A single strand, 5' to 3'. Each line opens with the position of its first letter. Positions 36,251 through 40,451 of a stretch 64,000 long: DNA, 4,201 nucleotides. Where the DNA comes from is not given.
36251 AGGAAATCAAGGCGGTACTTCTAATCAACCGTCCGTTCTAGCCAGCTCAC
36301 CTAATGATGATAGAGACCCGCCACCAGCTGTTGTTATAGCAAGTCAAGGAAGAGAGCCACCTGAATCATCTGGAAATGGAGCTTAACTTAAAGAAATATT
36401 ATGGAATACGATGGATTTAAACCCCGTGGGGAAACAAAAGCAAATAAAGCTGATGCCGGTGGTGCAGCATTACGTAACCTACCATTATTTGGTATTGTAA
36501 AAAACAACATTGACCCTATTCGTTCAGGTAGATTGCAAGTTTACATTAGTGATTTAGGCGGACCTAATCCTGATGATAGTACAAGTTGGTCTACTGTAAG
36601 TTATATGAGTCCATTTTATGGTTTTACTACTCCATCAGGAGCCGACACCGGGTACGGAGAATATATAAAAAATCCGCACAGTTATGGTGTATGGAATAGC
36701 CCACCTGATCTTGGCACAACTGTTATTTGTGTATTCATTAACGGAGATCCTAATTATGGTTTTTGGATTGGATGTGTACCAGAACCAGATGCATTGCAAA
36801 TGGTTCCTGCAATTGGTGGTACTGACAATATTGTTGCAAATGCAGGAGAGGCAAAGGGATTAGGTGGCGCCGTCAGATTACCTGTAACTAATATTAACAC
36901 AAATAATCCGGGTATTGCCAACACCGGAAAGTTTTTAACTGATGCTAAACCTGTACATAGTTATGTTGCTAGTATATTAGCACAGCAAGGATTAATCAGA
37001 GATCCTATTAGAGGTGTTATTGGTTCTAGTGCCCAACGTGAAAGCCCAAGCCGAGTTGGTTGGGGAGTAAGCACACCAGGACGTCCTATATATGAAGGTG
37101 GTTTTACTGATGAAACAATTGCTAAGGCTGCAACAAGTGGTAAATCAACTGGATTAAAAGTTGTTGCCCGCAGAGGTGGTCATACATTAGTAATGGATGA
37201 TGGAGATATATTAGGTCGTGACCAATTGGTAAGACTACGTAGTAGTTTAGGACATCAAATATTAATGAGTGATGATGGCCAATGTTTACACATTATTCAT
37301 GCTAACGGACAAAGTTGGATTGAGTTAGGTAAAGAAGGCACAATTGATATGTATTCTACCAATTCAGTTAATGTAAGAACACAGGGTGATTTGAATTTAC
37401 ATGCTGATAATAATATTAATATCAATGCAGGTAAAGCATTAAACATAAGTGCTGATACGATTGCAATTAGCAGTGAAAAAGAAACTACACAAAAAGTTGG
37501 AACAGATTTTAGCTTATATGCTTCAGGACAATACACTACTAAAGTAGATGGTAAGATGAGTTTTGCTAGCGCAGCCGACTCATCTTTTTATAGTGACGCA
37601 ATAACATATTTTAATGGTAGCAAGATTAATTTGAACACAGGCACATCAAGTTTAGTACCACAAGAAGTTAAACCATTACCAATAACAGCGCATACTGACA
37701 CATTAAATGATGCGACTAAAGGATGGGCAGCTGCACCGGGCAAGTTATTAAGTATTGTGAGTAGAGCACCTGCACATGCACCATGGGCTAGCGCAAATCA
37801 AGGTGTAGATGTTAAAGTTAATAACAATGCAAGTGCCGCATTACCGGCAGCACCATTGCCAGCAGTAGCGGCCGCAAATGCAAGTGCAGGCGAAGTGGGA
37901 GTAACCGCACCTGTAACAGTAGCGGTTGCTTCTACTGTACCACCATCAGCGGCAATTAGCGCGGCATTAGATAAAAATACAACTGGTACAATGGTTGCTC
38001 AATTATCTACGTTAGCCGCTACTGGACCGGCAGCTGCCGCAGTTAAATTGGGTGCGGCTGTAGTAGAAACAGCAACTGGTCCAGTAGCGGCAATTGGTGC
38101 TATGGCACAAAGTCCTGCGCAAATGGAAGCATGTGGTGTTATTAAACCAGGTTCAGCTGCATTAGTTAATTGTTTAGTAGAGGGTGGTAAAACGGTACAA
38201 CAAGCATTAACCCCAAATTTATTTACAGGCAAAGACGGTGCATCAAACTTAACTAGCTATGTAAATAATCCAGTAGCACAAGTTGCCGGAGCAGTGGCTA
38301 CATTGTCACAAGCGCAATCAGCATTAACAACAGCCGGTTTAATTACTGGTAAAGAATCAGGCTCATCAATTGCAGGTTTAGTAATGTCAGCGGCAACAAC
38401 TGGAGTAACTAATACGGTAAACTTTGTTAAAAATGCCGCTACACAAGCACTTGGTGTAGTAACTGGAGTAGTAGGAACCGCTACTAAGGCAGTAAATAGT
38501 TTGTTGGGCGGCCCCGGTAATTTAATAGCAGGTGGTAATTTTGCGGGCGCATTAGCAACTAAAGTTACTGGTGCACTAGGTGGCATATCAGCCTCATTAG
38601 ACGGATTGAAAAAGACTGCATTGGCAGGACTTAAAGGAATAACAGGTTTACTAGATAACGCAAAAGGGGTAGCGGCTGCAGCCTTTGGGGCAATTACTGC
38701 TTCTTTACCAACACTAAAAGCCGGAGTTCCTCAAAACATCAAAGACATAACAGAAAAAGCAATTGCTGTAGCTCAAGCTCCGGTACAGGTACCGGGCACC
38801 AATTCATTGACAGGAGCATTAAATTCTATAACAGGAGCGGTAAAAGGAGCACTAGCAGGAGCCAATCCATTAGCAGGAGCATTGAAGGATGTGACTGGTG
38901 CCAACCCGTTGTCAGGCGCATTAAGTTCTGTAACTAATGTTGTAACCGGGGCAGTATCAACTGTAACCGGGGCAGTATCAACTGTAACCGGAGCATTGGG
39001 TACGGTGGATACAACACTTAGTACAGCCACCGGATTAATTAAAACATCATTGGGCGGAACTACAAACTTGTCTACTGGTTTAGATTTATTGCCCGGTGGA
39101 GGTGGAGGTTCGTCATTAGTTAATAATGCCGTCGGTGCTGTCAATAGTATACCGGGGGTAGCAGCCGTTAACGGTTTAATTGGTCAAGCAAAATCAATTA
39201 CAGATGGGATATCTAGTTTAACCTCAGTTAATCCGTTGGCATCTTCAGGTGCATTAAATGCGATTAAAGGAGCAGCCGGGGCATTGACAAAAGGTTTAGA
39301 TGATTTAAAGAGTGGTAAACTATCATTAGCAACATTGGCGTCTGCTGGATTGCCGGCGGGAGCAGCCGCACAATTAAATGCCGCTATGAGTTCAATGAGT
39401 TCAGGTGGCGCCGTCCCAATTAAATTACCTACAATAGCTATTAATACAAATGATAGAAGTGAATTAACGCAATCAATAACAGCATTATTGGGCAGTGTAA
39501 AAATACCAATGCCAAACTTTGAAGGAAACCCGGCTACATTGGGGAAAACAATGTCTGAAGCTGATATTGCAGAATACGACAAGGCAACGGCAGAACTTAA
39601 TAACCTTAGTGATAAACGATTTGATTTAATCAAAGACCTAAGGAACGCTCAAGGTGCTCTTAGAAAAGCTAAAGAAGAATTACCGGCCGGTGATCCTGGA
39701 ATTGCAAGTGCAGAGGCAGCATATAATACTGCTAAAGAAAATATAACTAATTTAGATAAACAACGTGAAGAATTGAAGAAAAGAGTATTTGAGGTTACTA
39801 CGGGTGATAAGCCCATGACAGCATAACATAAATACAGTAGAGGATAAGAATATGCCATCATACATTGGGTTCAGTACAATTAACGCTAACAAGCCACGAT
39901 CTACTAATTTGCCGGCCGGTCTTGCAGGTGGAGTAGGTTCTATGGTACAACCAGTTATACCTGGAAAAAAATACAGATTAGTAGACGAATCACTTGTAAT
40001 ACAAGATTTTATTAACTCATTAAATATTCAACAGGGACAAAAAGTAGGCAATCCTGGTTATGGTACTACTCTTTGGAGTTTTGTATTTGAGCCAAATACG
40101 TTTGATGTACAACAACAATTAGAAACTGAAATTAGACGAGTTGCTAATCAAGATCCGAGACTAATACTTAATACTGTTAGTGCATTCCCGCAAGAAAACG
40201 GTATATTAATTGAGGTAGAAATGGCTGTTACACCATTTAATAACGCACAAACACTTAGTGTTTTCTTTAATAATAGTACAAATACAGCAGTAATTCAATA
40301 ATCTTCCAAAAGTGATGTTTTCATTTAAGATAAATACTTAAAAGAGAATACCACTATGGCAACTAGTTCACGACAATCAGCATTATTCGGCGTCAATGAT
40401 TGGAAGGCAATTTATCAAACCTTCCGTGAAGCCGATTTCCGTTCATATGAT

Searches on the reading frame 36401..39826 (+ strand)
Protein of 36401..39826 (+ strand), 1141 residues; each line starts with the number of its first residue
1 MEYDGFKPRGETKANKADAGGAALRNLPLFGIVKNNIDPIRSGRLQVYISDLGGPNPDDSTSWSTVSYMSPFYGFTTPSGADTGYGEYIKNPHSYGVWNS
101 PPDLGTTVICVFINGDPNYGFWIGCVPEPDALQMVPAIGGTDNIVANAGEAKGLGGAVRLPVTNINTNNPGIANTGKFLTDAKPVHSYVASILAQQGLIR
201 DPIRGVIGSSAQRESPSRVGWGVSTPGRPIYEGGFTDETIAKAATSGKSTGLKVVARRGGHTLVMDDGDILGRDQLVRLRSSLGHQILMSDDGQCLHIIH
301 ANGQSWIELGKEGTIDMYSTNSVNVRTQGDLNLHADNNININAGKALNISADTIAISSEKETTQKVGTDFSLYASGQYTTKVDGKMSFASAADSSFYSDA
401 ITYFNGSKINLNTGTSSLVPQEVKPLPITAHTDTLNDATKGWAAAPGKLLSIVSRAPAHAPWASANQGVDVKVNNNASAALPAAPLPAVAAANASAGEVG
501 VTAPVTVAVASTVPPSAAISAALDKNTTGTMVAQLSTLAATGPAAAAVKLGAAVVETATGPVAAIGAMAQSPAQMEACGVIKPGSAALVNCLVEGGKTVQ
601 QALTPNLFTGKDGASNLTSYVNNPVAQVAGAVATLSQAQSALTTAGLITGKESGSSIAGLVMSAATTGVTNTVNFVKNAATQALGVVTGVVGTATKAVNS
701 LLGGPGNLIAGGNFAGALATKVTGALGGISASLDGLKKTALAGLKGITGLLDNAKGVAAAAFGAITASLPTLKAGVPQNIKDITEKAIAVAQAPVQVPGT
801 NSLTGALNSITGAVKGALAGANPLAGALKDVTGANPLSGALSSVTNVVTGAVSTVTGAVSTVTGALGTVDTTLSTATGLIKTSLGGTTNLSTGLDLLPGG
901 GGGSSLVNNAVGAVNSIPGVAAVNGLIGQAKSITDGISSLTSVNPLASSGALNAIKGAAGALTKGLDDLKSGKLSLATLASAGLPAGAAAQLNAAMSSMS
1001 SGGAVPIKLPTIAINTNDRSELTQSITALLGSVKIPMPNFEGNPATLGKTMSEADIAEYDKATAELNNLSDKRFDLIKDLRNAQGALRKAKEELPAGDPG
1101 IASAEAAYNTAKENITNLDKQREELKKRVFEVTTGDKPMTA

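Call 107: search_protein_families(library=phrogs, proteins=[window:36401-39826:+], max_evalue=0.001)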
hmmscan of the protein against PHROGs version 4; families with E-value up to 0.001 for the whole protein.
window:36401-39826:+ (1141 aa): 1 family
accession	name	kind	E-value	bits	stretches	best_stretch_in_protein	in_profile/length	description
phrog_13211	-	tail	5.1e-37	128.4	1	30-417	23-376/887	baseplate hub subunit and tail lysozyme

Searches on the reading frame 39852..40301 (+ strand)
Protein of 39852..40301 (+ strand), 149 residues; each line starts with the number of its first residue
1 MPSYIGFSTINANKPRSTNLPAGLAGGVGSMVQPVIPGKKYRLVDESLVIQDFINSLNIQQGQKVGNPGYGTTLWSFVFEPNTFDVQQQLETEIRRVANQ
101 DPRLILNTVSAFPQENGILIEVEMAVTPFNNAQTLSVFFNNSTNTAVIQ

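Call 107: search_protein_families(library=phrogs, proteins=[window:39852-40301:+], max_evalue=0.001)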
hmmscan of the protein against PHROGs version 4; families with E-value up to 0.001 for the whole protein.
window:39852-40301:+ (149 aa): 3 families
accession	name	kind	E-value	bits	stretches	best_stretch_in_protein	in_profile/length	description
phrog_261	-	tail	1.4e-06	29.3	1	45-142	43-144/312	baseplate wedge subunit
phrog_43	-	tail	1.1e-05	26.1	1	47-142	20-117/126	baseplate wedge subunit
phrog_975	-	tail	1.2e-05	25.5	1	50-143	138-230/238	baseplate protein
